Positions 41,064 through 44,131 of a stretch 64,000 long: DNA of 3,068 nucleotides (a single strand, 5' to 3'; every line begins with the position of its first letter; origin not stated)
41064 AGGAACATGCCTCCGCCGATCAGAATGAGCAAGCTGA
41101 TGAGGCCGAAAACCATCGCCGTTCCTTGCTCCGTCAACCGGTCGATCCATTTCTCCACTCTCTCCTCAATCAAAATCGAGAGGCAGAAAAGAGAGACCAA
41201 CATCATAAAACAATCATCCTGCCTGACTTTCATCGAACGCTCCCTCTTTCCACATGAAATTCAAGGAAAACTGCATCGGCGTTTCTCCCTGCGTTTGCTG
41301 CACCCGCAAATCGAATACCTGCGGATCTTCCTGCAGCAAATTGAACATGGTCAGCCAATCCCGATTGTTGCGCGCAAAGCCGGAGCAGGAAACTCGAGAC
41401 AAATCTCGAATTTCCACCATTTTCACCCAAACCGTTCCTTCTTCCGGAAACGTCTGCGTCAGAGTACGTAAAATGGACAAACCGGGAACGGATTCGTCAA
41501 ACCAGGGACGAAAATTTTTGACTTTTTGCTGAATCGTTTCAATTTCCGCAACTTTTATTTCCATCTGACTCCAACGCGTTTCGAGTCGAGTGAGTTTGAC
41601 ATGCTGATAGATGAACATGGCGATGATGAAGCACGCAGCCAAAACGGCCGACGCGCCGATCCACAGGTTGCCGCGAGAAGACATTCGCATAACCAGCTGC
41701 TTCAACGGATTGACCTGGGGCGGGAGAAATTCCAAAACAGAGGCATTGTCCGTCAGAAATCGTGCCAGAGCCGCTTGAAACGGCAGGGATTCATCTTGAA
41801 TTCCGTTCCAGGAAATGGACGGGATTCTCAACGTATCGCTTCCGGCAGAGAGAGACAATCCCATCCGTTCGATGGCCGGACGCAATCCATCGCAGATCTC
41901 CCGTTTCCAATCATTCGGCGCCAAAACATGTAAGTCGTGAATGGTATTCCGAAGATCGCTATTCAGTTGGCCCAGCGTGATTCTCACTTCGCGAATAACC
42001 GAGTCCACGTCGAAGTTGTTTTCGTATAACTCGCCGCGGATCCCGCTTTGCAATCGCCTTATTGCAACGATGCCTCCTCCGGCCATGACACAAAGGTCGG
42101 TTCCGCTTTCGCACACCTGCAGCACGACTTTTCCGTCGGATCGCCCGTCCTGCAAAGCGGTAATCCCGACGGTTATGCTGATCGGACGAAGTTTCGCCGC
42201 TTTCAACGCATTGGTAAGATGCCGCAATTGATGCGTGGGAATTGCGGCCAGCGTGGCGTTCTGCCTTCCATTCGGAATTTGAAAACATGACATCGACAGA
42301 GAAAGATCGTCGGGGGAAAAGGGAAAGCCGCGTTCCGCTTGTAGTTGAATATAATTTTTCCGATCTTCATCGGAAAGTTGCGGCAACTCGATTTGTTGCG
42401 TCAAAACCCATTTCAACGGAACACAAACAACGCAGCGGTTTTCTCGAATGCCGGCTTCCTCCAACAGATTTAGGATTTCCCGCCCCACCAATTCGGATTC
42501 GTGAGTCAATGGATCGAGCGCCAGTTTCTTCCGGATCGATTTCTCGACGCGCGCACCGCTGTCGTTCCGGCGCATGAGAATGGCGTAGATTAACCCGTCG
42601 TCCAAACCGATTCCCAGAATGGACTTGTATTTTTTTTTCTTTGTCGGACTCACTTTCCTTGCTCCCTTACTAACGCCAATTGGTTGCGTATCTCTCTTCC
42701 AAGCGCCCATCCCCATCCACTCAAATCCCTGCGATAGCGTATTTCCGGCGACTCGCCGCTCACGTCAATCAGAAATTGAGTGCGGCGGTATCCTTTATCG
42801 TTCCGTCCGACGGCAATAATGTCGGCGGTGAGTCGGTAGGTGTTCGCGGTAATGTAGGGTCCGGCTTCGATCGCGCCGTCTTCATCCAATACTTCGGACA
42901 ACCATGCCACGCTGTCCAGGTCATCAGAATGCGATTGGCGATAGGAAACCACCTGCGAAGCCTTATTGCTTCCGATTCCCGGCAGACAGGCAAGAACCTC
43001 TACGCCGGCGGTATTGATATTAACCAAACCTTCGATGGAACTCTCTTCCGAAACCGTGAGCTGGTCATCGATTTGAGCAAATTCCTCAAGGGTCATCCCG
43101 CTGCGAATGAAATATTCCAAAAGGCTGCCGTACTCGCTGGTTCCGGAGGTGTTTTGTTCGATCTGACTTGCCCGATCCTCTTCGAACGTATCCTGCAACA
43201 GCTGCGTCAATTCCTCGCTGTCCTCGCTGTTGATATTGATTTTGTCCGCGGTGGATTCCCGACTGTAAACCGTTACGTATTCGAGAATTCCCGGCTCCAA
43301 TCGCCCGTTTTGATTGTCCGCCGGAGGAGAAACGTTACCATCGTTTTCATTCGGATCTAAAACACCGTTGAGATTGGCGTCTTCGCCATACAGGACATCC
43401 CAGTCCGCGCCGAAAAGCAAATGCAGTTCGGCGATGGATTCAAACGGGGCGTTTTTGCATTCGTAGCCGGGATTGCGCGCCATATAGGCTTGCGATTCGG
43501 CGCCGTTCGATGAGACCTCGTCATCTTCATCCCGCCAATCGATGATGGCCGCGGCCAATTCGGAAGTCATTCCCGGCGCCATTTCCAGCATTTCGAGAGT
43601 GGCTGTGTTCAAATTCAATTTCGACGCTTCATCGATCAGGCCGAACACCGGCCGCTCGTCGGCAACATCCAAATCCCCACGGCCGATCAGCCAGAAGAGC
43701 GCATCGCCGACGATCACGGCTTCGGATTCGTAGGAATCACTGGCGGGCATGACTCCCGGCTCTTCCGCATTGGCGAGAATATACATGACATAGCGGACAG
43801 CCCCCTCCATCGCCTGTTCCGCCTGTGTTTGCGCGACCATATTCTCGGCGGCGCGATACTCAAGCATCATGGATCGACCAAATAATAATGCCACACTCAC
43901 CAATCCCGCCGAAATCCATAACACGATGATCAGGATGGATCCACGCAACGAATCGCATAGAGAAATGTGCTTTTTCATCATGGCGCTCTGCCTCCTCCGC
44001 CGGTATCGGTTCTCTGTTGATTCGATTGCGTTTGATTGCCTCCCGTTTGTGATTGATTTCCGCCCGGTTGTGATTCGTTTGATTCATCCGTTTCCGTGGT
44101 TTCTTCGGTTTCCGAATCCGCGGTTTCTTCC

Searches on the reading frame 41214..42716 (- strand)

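Call 14: search_protein_families(library=pfam, proteins=[window:41214-42716:-])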
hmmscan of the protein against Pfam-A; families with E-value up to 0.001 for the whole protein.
window:41214-42716:- (500 aa): 1 family
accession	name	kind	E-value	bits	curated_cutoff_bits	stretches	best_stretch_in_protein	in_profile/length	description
PF11104.14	PilM_2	-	1e-06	28.4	27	1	56-190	22-164/340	Type IV pilus assembly protein PilM;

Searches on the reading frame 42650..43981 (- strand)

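Call 14: search_protein_families(library=pfam, proteins=[window:42650-43981:-])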
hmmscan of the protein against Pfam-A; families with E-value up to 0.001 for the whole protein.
window:42650-43981:- (443 aa): 4 families
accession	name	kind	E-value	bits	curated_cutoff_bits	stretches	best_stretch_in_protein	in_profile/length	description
PF12836.13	HHH_3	-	2.4e-18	66.4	27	2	319-352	5-38/65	Helix-hairpin-helix motif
PF21687.3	T2SSK_1st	-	5e-13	50.1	26.2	1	129-193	27-91/107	Type II secretion system (T2SS), protein K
PF03934.19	T2SSK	-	1.1e-08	35.8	24.2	0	320-351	1-33/63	Type II secretion system (T2SS), protein K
PF00633.29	HHH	-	2.5e-05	24.3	24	0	319-347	2-30/30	Helix-hairpin-helix motif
